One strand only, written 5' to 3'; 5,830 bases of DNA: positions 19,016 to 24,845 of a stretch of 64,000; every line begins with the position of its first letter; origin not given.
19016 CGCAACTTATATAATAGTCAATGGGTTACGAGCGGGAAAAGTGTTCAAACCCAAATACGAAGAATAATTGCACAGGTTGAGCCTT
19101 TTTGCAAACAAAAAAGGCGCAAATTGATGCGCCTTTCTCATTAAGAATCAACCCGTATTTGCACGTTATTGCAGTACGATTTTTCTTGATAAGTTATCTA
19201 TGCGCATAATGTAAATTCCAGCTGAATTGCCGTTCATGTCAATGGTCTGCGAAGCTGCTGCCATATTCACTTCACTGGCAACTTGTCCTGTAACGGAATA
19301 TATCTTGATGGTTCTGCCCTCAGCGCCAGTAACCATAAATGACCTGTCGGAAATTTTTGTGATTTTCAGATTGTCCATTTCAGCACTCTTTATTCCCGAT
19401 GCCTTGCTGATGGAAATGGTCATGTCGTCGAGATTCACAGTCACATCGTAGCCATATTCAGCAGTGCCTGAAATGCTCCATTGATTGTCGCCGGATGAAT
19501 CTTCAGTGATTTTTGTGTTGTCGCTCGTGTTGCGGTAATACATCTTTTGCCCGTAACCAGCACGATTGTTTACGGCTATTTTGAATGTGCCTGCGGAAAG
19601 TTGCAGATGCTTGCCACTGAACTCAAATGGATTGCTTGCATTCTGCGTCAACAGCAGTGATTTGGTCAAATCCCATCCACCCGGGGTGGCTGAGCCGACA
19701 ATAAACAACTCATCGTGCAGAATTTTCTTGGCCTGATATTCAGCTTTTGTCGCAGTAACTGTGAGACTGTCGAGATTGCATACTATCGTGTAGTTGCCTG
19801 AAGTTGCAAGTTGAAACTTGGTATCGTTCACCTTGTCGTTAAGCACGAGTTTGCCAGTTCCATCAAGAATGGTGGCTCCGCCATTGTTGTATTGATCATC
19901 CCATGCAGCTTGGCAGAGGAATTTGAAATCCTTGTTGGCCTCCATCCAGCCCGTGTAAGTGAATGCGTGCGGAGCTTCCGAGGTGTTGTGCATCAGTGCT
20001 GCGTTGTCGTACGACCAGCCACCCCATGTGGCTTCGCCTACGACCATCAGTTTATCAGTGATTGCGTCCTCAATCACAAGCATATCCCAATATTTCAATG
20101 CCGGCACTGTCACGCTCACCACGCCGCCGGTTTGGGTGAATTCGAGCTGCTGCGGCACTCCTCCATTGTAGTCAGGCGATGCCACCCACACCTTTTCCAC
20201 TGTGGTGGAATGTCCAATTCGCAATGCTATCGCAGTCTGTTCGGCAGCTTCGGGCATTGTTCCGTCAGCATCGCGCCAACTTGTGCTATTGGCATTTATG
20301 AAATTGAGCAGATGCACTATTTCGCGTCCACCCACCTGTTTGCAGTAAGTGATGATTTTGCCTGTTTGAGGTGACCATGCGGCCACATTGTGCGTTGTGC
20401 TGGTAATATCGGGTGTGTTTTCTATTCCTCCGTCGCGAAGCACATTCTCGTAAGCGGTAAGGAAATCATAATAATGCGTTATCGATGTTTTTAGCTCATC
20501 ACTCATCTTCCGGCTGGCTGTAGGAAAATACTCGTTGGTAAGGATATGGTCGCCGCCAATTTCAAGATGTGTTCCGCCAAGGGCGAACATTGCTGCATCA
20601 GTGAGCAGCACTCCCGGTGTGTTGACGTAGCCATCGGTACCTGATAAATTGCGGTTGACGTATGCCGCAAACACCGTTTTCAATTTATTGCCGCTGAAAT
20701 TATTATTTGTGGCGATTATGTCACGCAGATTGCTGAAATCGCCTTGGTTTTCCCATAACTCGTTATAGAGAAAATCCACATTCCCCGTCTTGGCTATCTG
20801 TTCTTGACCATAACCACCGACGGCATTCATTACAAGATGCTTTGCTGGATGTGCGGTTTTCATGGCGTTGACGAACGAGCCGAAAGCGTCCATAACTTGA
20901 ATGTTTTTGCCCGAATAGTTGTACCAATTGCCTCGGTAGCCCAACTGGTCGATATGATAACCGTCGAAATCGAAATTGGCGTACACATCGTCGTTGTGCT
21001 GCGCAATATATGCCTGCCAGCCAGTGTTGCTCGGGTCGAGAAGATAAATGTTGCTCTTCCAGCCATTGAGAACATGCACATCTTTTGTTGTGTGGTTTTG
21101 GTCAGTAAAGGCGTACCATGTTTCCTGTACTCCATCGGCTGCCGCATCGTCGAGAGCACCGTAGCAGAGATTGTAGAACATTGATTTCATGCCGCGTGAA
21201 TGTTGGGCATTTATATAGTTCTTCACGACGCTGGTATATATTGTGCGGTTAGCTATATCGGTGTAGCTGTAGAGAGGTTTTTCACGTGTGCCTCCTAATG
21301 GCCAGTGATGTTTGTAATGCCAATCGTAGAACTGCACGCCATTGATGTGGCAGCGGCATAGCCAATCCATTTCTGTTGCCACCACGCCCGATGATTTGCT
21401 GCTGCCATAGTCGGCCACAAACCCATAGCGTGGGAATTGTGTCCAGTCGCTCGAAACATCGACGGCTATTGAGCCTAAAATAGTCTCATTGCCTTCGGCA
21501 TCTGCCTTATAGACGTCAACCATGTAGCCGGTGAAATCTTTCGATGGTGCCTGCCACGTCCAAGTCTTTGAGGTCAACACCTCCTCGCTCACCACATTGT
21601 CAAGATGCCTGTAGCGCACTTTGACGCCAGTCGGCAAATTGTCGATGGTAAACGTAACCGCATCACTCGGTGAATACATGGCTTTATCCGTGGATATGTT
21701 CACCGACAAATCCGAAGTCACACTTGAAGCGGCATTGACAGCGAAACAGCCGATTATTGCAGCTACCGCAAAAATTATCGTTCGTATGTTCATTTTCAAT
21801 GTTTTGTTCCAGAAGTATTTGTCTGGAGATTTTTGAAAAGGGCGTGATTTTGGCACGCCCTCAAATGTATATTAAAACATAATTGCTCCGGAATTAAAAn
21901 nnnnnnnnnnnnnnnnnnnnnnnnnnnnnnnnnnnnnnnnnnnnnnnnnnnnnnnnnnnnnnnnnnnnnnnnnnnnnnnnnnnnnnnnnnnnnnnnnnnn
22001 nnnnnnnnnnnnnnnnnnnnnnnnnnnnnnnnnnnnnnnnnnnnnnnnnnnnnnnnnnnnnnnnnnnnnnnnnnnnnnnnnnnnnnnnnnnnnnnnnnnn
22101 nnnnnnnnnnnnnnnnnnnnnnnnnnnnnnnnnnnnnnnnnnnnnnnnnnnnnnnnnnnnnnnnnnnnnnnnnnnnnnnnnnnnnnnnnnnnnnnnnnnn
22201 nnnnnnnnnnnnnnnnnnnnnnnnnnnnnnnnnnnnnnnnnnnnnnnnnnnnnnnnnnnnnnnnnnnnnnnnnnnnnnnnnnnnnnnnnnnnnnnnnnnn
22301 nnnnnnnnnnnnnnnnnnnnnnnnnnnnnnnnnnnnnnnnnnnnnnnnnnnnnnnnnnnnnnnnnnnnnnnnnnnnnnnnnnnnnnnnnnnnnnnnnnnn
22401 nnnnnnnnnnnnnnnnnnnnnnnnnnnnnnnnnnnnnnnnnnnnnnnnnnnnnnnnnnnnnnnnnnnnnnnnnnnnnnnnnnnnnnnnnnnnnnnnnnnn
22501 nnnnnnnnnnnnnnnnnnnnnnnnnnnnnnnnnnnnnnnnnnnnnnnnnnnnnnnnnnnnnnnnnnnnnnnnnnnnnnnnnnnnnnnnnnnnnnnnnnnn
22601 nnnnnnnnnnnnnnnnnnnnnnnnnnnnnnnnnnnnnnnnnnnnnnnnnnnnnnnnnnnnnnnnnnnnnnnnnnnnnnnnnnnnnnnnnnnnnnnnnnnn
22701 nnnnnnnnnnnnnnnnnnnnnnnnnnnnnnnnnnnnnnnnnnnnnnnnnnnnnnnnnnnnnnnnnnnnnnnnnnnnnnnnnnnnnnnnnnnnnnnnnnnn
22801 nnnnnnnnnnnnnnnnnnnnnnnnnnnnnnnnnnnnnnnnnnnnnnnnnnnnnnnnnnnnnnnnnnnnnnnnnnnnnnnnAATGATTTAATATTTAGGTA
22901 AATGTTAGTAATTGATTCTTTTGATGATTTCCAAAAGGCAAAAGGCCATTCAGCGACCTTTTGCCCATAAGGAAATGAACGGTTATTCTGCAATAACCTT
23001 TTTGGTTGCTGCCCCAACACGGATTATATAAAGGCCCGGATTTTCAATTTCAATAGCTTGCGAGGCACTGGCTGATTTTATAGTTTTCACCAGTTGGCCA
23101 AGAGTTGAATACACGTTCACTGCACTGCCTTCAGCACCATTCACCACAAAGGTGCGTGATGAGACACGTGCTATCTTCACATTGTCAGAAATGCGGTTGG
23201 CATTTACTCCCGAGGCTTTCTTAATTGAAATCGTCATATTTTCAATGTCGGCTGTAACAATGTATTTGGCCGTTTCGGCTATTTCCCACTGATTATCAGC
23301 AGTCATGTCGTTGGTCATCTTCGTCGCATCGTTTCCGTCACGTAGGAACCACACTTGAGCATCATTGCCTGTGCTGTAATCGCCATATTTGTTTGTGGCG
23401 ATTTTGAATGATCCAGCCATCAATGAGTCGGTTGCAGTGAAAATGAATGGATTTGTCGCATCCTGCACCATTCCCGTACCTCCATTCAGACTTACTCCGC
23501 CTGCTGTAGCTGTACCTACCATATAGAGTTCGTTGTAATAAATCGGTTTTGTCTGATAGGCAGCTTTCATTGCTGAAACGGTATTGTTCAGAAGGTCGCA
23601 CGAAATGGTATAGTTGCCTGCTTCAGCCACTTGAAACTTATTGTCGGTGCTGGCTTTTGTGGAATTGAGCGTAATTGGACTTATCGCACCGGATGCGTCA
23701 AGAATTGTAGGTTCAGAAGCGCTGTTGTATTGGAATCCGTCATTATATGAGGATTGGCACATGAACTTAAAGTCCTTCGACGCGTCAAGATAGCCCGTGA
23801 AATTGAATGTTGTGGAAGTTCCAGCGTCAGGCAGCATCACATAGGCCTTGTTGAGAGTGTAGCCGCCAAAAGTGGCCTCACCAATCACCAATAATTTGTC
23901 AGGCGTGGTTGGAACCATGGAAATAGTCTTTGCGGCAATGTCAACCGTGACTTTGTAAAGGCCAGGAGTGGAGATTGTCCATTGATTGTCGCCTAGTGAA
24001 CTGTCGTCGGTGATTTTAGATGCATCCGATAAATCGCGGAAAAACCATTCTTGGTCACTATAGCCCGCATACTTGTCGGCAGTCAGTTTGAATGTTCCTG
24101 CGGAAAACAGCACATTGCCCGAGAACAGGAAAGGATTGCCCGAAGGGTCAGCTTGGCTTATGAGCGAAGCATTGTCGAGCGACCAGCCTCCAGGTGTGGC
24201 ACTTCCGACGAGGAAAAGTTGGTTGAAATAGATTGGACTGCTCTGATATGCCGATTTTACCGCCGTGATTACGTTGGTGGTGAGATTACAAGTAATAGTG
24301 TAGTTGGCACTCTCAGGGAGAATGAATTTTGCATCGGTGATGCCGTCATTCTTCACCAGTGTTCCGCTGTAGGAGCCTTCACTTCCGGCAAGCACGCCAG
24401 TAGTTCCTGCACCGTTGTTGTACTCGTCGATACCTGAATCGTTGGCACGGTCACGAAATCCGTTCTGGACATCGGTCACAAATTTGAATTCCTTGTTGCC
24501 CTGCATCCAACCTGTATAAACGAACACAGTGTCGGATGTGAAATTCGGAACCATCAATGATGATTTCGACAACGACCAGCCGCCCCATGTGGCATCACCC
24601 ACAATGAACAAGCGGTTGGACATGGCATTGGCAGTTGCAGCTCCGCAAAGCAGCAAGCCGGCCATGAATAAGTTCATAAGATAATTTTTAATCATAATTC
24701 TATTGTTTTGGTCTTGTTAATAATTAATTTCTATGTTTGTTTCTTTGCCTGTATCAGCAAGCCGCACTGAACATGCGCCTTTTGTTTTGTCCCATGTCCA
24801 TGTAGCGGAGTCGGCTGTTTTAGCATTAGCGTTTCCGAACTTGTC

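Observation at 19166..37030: Dextran-type PUL extended with three T9SS-sorted proteins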

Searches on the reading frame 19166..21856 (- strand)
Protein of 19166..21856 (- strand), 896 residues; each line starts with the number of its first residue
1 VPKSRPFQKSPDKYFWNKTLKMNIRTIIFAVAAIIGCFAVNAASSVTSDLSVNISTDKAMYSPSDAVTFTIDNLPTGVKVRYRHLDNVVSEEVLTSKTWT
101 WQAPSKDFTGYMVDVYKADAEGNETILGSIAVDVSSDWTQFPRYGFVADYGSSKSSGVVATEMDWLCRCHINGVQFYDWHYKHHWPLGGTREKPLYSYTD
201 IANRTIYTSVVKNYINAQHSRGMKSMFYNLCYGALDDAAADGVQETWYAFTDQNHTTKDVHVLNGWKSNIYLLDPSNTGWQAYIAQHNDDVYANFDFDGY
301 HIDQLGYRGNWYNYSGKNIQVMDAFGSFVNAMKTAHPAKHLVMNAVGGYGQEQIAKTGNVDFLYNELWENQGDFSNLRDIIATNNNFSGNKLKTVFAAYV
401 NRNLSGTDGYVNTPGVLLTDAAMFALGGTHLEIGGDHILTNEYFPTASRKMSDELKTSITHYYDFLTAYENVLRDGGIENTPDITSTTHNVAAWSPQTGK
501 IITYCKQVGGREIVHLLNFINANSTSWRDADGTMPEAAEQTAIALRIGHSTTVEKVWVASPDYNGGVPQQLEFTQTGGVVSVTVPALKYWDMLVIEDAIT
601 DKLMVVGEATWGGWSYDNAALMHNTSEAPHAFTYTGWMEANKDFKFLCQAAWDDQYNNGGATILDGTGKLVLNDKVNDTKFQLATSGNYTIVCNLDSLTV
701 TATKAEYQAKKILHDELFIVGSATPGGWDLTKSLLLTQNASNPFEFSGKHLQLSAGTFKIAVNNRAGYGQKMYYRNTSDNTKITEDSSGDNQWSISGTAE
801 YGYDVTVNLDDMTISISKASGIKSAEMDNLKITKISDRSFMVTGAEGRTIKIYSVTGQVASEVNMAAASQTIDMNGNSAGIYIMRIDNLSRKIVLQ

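Call 3: search_protein_families(library=pfam, proteins=[window:19166-21856:-], max_evalue=0.01)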
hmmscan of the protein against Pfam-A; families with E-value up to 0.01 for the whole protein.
window:19166-21856:- (896 aa): 3 families
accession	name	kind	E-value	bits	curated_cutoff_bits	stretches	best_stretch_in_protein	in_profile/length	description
PF13199.12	Glyco_hydro_66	-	3.1e-208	693.3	23.7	1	56-594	1-546/546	Glycosyl hydrolase family 66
PF16411.10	SusF_SusE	-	1.7e-18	67.9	27.5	2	605-708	1-98/167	Outer membrane protein SusF_SusE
PF18962.6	Por_Secre_tail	-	2.5e-07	31.3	27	1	846-891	20-67/75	Secretion system C-terminal sorting domain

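Call 4: search_protein_families(library=ncbifam, proteins=[window:19166-21856:-], max_evalue=0.01)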
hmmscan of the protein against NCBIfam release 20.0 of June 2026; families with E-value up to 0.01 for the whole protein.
window:19166-21856:- (896 aa): 2 families
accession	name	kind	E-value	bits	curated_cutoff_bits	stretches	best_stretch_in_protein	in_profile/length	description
NF052487.1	EndoDexBT3087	equivalog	2.5e-262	871.5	730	1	41-596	31-589/589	endo-dextranase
TIGR04183.1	Por_Secre_tail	domain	3.7e-06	26.8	23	1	845-895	18-71/72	T9SS type A sorting domain-containing protein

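Call 18: find_homologous_proteins(query=window:19166-21856:-, region=597-896, max_evalue=0.00001)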
Query window:19166-21856:-, residues 597-896 (300 aa): 16 proteins with E <= 0.00001 among 3129 candidates.
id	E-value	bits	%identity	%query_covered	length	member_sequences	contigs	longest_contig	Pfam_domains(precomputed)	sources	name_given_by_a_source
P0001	3.6e-194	661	100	100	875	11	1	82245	PF18962.8,PF13199.13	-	-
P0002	1.8e-113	397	42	99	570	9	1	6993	-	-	-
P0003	3.4e-72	261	34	85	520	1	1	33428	PF16411.11,PF00686.26,PF26120.1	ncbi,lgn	-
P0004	2.5e-56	209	47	75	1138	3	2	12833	PF21365.4,PF13802.13,PF01055.33,PF16411.11,PF17137.10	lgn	-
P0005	5.9e-51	192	43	76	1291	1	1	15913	PF21365.4,PF16328.11,PF13802.13,PF01055.33,PF17137.10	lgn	-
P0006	8.9e-50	188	42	75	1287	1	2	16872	PF21365.4,PF16328.11,PF13802.13,PF01055.33,PF16411.11,PF17137.10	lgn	-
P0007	1.2e-46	177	45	72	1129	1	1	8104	PF21365.4,PF13802.13,PF01055.33,PF16411.11,PF17137.10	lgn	-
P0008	2.5e-44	170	39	86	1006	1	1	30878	PF16411.11,PF13199.13,PF26120.1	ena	-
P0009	3.3e-43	166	38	86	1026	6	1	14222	PF16411.11,PF13199.13,PF26120.1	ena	-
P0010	7.1e-43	165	37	96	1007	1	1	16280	PF16411.11,PF13199.13,PF26120.1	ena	-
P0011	1.5e-31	128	36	71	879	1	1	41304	PF16411.11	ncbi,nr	ncbi:MAG: SusF/SusE family outer membrane protein [Paludibacter sp.]|nr:SusF/SusE family outer membr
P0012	1.9e-28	118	30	72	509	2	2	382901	PF14292.13,PF16411.11,PF26120.1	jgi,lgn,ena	-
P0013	8.0e-26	109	33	73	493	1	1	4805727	PF14292.13,PF16411.11,PF26120.1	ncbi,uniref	ncbi:SusF/SusE family outer membrane protein [Pontibacter sp. MBLB2868]|uniref:SusF/SusE family oute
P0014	1.5e-25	108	32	73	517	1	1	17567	PF14292.13,PF16411.11,PF26120.1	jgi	jgi:hypothetical protein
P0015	9.0e-22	96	30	74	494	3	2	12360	PF14292.13,PF16411.11,PF26120.1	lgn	-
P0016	2.3e-13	68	25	74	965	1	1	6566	-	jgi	-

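Call 20: find_encoding_contigs(protein=P0008, flank=10000, max_places=3)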
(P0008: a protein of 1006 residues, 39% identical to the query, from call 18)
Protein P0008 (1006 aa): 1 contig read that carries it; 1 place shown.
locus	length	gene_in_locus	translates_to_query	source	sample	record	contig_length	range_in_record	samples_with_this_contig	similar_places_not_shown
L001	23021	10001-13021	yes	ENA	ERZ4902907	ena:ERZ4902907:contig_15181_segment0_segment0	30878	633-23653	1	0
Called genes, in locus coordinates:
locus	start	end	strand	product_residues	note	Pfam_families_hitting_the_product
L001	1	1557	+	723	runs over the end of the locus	PF13620:CarboxypepD_reg, PF13715:CarbopepD_reg_2, PF07715:Plug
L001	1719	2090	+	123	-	-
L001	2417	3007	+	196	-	PF14322:SusD-like_3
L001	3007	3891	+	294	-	PF07980:SusD_RagB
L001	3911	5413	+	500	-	PF14292:SusE, PF16411:SusF_SusE (faint)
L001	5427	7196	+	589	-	PF13199:Glyco_hydro_66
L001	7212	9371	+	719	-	PF14508:GH97_N, PF10566:Glyco_hydro_97, PF14509:GH97_C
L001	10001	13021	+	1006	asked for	PF13199:Glyco_hydro_66, PF26120:CBM_1st_SusF (faint), PF16411:SusF_SusE (faint)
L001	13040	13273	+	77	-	-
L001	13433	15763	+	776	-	PF13306:LRR_5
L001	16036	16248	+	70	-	-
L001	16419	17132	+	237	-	PF02463:SMC_N (faint), PF00005:ABC_tran, PF13555:AAA_29 (weak), PF13304:AAA_21 (weak)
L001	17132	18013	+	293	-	-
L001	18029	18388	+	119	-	PF00392:GntR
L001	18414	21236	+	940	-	PF00675:Peptidase_M16, PF05193:Peptidase_M16_C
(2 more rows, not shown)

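Call 21: search_protein_families(library=ncbifam, proteins=[P0003, P0004, P0005, P0006, P0008, P0009, P0010, P0011, P0016], max_evalue=0.001)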
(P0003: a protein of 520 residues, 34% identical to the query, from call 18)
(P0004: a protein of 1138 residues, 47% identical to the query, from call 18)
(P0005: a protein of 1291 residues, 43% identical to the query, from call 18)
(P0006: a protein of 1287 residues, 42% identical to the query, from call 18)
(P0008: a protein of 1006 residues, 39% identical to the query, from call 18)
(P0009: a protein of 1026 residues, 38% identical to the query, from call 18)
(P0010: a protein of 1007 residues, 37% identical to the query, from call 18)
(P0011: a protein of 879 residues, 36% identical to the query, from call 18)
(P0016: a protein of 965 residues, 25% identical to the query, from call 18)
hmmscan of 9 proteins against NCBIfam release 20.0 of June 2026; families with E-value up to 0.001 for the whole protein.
P0003 (520 aa): 0 families

P0004 (1138 aa): 3 families
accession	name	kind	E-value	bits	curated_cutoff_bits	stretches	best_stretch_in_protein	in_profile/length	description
NF040948.1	alpha_gluc_MalA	equivalog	2.2e-67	227.7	800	2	650-897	368-611/627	alpha-glucosidase MalA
NF007746.0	PRK10426.1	equivalog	2.5e-62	211.2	553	1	410-892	183-670/683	alpha-glucosidase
NF007940.0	PRK10658.1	equivalog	1.5e-57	195.6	606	1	300-916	82-692/771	alpha-xylosidase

P0005 (1291 aa): 3 families
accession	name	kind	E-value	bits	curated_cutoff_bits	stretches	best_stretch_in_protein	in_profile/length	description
NF007746.0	PRK10426.1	equivalog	7.4e-65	219.6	553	1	599-1040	228-675/683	alpha-glucosidase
NF040948.1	alpha_gluc_MalA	equivalog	4e-63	213.7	800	1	515-1039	64-610/627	alpha-glucosidase MalA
NF007940.0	PRK10658.1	equivalog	2.3e-61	208.2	606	1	413-1077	54-710/771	alpha-xylosidase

P0006 (1287 aa): 3 families
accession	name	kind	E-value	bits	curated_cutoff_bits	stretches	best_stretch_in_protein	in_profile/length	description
NF040948.1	alpha_gluc_MalA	equivalog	8.9e-66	222.5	800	2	790-1036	368-611/627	alpha-glucosidase MalA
NF007746.0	PRK10426.1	equivalog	1.3e-64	218.8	553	1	598-1031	230-670/683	alpha-glucosidase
NF007940.0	PRK10658.1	equivalog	2.2e-64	218.2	606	1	406-1059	50-696/771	alpha-xylosidase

P0008 (1006 aa): 1 family
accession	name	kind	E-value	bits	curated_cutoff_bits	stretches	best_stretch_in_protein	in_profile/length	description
NF052487.1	EndoDexBT3087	equivalog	9.6e-221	734.1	730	1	36-582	42-589/589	endo-dextranase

P0009 (1026 aa): 1 family
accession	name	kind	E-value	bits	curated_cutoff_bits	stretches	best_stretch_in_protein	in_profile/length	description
NF052487.1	EndoDexBT3087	equivalog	3.4e-208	692.7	730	1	40-602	40-589/589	endo-dextranase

P0010 (1007 aa): 1 family
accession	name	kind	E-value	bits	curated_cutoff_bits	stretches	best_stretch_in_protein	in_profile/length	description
NF052487.1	EndoDexBT3087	equivalog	2.8e-226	752.4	730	1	26-579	39-589/589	endo-dextranase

P0011 (879 aa): 1 family
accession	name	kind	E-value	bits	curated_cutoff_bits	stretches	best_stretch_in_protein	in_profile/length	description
TIGR04183.1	Por_Secre_tail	domain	4.4e-06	26.6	23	1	814-878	7-71/72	T9SS type A sorting domain-containing protein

P0016 (965 aa): 0 families

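Call 43: search_solved_structures(query=window:19166-21856:-, max_evalue=0.001, show_alignments=1)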
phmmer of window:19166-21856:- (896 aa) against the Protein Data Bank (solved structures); distinct sequences matched with E-value up to 0.001: 14.
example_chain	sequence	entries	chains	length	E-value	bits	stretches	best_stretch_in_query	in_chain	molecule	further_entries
9sjg_A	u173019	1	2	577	1.3e-215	721.5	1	40-596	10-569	Cycloisomaltooligosaccharide glucanotransferase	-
9sjh_B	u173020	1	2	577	8.9e-215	718.7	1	40-596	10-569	Cycloisomaltooligosaccharide glucanotransferase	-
9sjf_A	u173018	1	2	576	8.9e-215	718.7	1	40-596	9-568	Cycloisomaltooligosaccharide glucanotransferase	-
9sje_G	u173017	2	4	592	1.8e-213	714.4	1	40-596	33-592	Cycloisomaltooligosaccharide glucanotransferase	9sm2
8iu8_A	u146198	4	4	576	2.8e-177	594.6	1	40-596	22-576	Candidate dextranase Glycoside hydrolase family 66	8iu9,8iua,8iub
5axg_A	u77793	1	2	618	3e-111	376.2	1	49-596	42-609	Dextranase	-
5axh_A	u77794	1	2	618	2.7e-110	373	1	49-596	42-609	Dextranase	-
3wnk_A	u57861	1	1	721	2.8e-77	263.8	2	53-402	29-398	Cycloisomaltooligosaccharide glucanotransferase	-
3wnp_A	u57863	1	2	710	1.6e-76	261.3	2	54-403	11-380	Cycloisomaltooligosaccharide glucanotransferase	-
3wnl_A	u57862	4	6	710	1.9e-76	261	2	54-402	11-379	Cycloisomaltooligosaccharide glucanotransferase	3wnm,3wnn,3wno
5x7g_A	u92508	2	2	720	9.1e-70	238.9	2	52-413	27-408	Cycloisomaltooligosaccharide glucanotransferase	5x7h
3vmn_A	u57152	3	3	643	4.6e-28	100.9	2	42-369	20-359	Dextranase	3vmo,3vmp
9sji_A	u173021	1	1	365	5e-12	47.9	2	598-796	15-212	BT3088 (SGBPdex)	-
9sje_E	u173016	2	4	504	1.6e-11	46.2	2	598-796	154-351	BT3088 (SGBPdex)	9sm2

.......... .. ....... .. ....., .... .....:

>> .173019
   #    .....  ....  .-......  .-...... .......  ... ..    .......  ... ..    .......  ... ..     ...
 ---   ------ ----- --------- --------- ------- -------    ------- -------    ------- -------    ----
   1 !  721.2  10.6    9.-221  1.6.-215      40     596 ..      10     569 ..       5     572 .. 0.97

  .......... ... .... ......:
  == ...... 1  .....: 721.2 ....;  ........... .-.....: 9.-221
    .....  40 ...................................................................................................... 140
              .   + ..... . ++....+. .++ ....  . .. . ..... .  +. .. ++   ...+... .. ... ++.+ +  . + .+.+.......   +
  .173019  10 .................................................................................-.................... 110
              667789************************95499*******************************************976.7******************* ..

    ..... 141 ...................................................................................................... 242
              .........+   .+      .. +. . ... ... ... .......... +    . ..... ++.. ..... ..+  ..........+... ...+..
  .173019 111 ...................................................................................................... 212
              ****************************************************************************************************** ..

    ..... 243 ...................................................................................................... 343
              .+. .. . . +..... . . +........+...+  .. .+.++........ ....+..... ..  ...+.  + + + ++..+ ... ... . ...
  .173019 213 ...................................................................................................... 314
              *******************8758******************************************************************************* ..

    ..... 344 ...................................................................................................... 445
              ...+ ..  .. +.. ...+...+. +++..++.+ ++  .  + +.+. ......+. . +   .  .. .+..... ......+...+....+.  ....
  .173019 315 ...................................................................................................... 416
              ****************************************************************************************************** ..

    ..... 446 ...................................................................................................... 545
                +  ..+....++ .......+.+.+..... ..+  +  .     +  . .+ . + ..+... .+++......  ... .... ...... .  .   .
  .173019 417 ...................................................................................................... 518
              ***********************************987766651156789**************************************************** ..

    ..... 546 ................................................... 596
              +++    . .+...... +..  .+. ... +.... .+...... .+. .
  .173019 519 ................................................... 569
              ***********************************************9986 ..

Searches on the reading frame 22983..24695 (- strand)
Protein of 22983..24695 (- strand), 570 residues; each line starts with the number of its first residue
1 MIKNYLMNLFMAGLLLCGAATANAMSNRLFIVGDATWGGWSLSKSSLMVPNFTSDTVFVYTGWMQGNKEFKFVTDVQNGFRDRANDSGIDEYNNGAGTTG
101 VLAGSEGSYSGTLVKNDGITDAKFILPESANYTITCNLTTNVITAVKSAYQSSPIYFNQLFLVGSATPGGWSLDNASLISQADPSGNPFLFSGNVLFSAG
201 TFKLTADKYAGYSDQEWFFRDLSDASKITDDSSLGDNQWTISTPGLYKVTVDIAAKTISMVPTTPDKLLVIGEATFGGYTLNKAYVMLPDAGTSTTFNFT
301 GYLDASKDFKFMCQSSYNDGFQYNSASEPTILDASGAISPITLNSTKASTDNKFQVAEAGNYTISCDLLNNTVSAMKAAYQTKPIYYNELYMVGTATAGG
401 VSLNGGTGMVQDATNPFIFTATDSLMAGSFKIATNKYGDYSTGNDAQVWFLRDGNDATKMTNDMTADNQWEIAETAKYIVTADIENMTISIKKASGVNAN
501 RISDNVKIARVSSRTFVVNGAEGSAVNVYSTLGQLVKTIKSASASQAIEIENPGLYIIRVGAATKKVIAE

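Call 3: search_protein_families(library=pfam, proteins=[window:22983-24695:-], max_evalue=0.01)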
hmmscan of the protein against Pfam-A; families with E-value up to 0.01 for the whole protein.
window:22983-24695:- (570 aa): 2 families
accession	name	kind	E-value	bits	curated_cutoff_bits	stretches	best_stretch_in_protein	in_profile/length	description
PF16411.10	SusF_SusE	-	1.2e-33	117.2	27.5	4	162-257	1-92/167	Outer membrane protein SusF_SusE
PF18962.6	Por_Secre_tail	-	0.0026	18.5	27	0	522-567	20-69/75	Secretion system C-terminal sorting domain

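Call 4: search_protein_families(library=ncbifam, proteins=[window:22983-24695:-], max_evalue=0.01)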
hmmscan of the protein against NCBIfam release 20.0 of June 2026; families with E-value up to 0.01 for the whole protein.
window:22983-24695:- (570 aa): 1 family
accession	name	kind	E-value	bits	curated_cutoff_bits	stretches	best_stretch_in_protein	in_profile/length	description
TIGR04183.1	Por_Secre_tail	domain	5.3e-06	26.3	23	1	515-567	12-69/72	T9SS type A sorting domain-containing protein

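Call 44: search_solved_structures(query=window:22983-24695:-, max_evalue=0.1)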
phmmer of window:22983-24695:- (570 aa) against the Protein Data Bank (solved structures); distinct sequences matched with E-value up to 0.1: 2.
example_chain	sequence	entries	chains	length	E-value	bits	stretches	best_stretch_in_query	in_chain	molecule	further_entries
9sji_A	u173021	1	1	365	6e-20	74.8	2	159-441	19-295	BT3088 (SGBPdex)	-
9sje_E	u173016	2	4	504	1.5e-15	60.2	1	159-441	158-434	BT3088 (SGBPdex)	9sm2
